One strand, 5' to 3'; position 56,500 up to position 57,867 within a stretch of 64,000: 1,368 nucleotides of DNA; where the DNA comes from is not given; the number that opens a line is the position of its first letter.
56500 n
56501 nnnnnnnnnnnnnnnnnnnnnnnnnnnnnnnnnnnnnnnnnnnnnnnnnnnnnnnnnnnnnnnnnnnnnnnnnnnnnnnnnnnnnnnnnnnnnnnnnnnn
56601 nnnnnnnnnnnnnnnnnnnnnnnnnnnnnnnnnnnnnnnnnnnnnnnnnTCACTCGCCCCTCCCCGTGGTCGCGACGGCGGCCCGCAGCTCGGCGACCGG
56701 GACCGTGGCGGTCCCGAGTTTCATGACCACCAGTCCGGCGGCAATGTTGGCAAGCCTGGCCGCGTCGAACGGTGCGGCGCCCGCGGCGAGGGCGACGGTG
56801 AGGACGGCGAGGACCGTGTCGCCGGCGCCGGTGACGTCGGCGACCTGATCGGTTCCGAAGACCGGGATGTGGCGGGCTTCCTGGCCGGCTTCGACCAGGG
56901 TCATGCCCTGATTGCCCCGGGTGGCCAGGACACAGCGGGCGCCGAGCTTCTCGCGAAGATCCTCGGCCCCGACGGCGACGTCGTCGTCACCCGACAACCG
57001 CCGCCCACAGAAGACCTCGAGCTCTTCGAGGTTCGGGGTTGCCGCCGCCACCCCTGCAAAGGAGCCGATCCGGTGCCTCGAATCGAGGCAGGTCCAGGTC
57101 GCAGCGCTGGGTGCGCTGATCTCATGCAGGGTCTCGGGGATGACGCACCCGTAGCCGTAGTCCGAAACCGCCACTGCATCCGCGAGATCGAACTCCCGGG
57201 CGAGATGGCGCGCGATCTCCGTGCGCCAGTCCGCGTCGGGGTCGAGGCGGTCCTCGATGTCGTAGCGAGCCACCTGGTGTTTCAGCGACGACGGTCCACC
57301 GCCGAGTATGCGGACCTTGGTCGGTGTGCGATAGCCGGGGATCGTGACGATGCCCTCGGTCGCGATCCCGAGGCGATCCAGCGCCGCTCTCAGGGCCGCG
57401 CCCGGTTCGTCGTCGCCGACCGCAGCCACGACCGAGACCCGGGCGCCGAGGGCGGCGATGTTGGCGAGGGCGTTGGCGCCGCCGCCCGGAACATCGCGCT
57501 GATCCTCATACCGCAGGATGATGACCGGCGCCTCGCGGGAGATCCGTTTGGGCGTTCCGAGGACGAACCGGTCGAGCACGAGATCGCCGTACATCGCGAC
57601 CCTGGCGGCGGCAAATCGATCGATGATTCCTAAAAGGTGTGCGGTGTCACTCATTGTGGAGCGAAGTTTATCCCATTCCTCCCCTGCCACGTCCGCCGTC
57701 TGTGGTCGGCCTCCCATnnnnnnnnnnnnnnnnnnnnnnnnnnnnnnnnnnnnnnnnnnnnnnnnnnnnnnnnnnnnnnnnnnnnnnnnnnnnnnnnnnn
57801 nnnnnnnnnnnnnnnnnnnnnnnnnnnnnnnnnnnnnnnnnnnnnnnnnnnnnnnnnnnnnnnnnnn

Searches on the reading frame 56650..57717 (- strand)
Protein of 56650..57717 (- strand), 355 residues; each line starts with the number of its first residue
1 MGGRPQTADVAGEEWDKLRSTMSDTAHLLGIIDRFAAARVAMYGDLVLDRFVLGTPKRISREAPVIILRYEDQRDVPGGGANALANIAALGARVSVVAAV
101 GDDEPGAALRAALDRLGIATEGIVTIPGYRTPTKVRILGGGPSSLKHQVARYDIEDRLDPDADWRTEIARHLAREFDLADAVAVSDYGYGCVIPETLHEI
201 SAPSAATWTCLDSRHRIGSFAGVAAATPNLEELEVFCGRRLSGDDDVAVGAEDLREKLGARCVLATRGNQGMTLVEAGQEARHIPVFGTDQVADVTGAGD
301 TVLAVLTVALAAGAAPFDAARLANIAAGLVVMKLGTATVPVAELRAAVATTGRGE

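Call 61: search_protein_families(library=ncbifam, proteins=[window:56650-57717:-], max_evalue=0.01)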
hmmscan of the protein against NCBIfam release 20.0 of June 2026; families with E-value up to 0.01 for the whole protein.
window:56650-57717:- (355 aa): 25 families
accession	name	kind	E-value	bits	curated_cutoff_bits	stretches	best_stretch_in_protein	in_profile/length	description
TIGR02198.1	rfaE_dom_I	equivalog_domain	2.4e-81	273.3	345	1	32-348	2-314/315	D-glycero-beta-D-manno-heptose-7-phosphate kinase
NF008454.0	PRK11316.1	equivalog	2.1e-64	217.9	521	1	32-350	5-314/475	bifunctional D-glycero-beta-D-manno-heptose-7-phosphate kinase/D-glycero-beta-D-manno-heptose 1-phosphate adenylyltransferase HldE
TIGR02152.1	D_ribokin_bact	equivalog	5.6e-23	81.7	299.65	2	223-338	176-288/298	ribokinase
TIGR03168.1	1-PFK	subfamily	1.7e-15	56.8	216.4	1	227-346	181-297/305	hexose kinase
NF008353.0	PRK11142.1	equivalog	2.9e-15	56.6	341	2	223-340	179-294/307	ribokinase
TIGR04382.1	myo_inos_iolC_N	equivalog_domain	8.8e-15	54.8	300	2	229-339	195-299/309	5-dehydro-2-deoxygluconokinase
TIGR03828.1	pfkB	equivalog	1.2e-13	50.7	292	1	227-345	181-296/305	1-phosphofructokinase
NF007355.0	PRK09850.1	equivalog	2.5e-12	46.5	540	1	77-328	39-284/313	pseudouridine kinase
NF006957.1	PRK09434.1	equivalog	7.1e-09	35.6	450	1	241-325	193-275/302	fructokinase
NF053626.1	RibKinHalex1628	equivalog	7.3e-09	35.5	330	1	75-135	35-96/293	ATP-dependent ribose-1-phosphate kinase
NF041320.1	pfkB_Halo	equivalog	1.1e-08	34.9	400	1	224-347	173-293/302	1-phosphofructokinase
NF007068.0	PRK09513.1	equivalog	7.7e-08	31.9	432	1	86-333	48-288/312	1-phosphofructokinase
NF041134.1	R1P_kin_Thcocales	equivalog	1.9e-07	30.8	500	1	78-126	38-86/291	ADP-dependent ribose-1-phosphate kinase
NF007321.0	PRK09813.1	equivalog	6.2e-07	29.2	247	1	74-137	20-84/261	fructoselysine 6-kinase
NF040938.1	KDG_KDGal_kin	equivalog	7.2e-07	28.6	400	1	256-335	211-288/305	bifunctional 2-dehydro-3-deoxygluconokinase/2-dehydro-3-deoxygalactonokinase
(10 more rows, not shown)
